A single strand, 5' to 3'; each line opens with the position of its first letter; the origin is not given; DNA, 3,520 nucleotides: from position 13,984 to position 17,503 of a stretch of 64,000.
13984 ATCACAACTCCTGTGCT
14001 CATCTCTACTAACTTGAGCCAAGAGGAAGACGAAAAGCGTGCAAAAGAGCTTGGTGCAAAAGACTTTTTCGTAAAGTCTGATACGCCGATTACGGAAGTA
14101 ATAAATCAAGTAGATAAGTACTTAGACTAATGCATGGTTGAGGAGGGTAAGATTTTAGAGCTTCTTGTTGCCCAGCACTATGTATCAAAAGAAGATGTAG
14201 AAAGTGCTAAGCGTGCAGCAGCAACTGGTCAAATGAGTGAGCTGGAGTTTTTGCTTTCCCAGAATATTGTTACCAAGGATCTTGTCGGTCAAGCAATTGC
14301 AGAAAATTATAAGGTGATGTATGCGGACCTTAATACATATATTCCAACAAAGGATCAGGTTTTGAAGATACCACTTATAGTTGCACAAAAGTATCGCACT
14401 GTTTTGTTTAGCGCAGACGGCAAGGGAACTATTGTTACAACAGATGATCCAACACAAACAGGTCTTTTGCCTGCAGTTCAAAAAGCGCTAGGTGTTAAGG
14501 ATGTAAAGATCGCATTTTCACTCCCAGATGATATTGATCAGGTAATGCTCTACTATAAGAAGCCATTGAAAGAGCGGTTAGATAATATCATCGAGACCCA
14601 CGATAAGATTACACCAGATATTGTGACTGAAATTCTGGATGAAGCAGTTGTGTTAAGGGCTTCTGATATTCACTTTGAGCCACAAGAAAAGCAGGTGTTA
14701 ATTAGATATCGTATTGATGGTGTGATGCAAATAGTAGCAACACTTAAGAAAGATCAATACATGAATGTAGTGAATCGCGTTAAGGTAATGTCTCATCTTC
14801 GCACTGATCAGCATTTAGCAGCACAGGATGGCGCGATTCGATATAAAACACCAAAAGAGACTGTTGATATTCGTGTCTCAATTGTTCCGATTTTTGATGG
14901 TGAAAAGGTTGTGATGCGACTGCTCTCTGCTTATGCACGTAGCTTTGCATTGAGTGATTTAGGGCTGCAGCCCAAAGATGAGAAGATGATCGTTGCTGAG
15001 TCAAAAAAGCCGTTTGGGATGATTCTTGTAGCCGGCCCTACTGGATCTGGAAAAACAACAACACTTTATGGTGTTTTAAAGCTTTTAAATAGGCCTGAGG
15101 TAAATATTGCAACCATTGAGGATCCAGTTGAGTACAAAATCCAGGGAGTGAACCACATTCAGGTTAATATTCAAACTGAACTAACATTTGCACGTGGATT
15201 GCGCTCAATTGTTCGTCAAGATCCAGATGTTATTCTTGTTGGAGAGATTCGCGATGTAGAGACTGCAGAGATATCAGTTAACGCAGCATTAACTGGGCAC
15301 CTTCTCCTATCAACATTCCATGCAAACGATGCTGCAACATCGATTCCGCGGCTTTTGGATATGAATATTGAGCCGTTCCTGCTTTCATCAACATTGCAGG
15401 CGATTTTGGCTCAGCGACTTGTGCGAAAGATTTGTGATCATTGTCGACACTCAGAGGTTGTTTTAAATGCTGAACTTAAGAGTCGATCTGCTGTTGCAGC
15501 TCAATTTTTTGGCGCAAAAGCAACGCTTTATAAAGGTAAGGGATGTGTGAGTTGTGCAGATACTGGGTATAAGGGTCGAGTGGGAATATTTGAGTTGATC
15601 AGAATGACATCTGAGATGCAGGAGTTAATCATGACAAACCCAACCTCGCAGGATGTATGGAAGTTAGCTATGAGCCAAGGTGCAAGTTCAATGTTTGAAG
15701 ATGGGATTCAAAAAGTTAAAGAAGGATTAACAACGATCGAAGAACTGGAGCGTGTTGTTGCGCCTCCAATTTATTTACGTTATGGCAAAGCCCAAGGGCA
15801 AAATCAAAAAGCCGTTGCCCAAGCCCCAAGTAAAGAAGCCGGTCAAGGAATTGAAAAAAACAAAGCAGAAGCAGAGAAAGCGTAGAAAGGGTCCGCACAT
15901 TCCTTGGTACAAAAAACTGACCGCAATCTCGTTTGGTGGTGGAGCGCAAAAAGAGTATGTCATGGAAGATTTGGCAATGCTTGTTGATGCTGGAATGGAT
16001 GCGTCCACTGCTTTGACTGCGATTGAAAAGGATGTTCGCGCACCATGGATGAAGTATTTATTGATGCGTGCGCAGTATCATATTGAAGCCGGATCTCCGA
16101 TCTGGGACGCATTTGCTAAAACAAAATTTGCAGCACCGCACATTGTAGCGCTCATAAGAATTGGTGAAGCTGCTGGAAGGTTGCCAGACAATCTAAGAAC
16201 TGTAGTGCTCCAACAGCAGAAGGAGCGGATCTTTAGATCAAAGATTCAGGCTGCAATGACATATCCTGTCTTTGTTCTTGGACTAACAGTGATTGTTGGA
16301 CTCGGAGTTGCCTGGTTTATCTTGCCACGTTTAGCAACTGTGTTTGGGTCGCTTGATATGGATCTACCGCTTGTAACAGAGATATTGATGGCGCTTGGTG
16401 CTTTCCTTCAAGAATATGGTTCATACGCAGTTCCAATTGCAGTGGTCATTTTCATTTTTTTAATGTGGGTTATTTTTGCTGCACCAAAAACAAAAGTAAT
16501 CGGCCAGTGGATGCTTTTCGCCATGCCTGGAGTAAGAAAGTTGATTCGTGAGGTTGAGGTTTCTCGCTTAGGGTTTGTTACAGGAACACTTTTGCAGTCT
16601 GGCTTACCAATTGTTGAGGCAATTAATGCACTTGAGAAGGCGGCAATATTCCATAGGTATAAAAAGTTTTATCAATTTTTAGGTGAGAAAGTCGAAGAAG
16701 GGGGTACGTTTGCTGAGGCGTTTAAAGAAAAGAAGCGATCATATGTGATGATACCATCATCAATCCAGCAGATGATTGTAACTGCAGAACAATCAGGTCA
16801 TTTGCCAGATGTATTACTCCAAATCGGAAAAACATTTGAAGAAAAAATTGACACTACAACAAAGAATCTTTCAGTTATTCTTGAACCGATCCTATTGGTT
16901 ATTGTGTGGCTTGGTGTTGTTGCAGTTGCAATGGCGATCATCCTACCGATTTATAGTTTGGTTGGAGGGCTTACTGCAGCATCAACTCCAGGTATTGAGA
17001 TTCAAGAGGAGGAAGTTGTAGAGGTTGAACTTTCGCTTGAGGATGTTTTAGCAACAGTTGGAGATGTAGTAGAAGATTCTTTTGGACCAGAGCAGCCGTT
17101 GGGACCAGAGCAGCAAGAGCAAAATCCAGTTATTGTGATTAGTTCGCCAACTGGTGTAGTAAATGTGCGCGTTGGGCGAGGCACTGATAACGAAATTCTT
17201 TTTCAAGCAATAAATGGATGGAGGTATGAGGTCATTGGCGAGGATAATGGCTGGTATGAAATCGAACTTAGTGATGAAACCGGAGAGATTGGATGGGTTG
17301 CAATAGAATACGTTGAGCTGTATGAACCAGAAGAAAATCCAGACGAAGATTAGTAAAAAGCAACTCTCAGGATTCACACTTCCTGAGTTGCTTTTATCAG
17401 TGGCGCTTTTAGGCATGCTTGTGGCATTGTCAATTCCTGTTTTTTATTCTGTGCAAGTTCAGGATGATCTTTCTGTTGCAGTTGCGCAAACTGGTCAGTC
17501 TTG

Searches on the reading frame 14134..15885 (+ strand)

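Call 9: search_protein_families(library=pfam, proteins=[window:14134-15885:+], max_evalue=0.001)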
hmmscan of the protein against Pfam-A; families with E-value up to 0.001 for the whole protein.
window:14134-15885:+ (583 aa): 2 families
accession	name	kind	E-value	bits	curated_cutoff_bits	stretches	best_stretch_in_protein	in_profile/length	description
PF00437.27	T2SSE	-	1.7e-122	409.1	24.9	1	158-540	6-370/370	Type II/IV secretion system protein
PF05157.20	MshEN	-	5.1e-05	23.6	23.1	1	62-136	4-78/90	MshEN domain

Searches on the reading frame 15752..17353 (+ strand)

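Call 88: search_protein_families(library=pfam, proteins=[window:15752-17353:+], max_evalue=0.001)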
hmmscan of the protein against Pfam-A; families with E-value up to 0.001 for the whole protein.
window:15752-17353:+ (533 aa): 2 families
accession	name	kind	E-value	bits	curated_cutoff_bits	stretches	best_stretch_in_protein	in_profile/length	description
PF00482.28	T2SSF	-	1.1e-42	145.4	25.2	2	278-399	6-125/125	Type II secretion system (T2SS), protein F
PF08239.17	SH3_3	-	9e-09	35.8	27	1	469-521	2-53/54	Bacterial SH3 domain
